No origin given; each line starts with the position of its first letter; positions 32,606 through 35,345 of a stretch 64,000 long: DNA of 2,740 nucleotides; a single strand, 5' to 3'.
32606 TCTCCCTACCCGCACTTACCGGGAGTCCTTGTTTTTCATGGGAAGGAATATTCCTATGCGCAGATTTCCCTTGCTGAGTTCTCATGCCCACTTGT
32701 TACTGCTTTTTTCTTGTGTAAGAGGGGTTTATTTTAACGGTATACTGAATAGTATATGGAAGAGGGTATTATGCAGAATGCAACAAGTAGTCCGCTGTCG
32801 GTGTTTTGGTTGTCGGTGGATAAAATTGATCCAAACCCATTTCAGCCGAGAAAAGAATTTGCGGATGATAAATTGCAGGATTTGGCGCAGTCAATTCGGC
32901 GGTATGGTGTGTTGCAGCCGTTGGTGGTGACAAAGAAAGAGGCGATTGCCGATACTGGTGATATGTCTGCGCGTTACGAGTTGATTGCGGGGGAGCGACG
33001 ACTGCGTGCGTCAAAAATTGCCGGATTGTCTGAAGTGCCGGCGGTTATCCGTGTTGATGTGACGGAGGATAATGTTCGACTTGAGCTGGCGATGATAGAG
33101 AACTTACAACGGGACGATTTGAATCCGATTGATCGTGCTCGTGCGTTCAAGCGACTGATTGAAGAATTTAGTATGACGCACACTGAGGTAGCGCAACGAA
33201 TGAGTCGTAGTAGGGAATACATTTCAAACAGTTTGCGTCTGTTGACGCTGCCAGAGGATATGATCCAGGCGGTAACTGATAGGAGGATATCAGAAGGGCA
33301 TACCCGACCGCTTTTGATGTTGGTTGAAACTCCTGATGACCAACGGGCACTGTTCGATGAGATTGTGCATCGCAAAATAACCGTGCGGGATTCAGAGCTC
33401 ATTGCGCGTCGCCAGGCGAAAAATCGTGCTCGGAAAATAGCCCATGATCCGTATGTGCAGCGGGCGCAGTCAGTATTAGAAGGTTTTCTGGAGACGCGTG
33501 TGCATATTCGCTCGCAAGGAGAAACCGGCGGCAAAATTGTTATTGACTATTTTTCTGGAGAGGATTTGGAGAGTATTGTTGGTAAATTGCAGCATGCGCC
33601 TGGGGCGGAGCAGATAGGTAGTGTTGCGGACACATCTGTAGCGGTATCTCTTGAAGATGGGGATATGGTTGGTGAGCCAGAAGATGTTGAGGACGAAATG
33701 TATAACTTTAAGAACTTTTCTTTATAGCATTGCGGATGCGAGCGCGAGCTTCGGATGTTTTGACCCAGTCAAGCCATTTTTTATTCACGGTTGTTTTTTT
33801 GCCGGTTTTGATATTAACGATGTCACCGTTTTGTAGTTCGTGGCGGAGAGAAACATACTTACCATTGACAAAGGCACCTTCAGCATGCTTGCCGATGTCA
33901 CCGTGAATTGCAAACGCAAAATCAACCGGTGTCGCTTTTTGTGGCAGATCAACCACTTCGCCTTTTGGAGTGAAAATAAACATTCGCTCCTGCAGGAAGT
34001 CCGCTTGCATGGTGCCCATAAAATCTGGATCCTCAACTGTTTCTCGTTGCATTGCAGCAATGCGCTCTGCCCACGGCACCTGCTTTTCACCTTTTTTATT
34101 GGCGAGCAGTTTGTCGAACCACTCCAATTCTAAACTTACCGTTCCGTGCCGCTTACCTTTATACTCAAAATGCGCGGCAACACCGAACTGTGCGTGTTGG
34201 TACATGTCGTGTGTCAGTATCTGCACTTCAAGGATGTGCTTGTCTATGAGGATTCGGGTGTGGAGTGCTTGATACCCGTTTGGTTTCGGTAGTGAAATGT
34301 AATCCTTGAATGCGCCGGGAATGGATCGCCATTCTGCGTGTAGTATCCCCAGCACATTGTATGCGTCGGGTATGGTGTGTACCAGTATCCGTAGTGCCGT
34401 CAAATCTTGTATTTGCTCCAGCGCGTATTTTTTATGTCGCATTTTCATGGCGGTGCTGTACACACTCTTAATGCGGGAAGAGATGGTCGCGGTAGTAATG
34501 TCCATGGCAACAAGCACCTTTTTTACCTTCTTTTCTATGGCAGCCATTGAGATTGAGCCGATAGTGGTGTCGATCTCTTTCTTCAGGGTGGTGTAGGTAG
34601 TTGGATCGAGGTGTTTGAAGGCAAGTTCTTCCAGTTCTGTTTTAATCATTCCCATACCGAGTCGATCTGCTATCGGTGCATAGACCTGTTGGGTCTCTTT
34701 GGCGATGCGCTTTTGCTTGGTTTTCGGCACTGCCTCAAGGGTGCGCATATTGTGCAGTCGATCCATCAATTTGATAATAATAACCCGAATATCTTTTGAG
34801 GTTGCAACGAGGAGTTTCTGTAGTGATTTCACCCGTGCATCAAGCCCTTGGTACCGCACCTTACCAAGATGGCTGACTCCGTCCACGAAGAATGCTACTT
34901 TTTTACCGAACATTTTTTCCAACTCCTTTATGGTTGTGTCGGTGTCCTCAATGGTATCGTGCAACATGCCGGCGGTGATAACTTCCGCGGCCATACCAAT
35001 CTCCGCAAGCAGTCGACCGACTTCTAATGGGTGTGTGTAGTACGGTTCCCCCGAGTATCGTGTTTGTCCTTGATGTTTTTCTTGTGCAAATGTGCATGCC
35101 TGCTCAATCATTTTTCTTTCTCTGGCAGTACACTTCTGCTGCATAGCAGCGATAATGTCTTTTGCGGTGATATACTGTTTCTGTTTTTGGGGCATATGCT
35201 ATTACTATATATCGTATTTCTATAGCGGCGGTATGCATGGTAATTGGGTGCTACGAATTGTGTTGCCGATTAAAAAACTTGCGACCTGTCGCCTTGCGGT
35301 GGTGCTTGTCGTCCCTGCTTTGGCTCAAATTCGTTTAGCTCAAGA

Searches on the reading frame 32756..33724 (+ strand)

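Call 55: search_protein_families(library=pfam, proteins=[window:32756-33724:+], max_evalue=0.00001)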
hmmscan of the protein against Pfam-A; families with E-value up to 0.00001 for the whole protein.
window:32756-33724:+ (323 aa): 3 families
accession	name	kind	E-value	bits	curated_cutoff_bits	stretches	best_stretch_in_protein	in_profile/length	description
PF17762.8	HTH_ParB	-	3.1e-30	104.8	22.6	1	121-220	2-100/102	ParB HTH domain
PF02195.25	ParB_N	-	1e-28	99.7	26.3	1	19-118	6-95/95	ParB N-terminal domain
PF23552.2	ParB_C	-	8.1e-07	28.8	23.8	1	231-279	2-50/50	ParB dimerisation domain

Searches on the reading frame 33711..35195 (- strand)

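Call 55: search_protein_families(library=pfam, proteins=[window:33711-35195:-], max_evalue=0.00001)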
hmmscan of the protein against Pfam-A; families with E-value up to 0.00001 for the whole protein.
window:33711-35195:- (495 aa): 4 families
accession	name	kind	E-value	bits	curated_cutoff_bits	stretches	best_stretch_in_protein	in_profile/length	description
PF13328.12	HD_4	-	1.1e-44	152.3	27.2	1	33-181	1-155/156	HD domain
PF04607.23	RelA_SpoT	-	2.8e-32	111.8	27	1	240-348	1-111/113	Region found in RelA / SpoT proteins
PF02824.27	TGS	-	1.6e-21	76.5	22.2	1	405-464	1-60/60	TGS domain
PF01966.28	HD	-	1.1e-09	39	22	1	52-150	1-116/116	HD domain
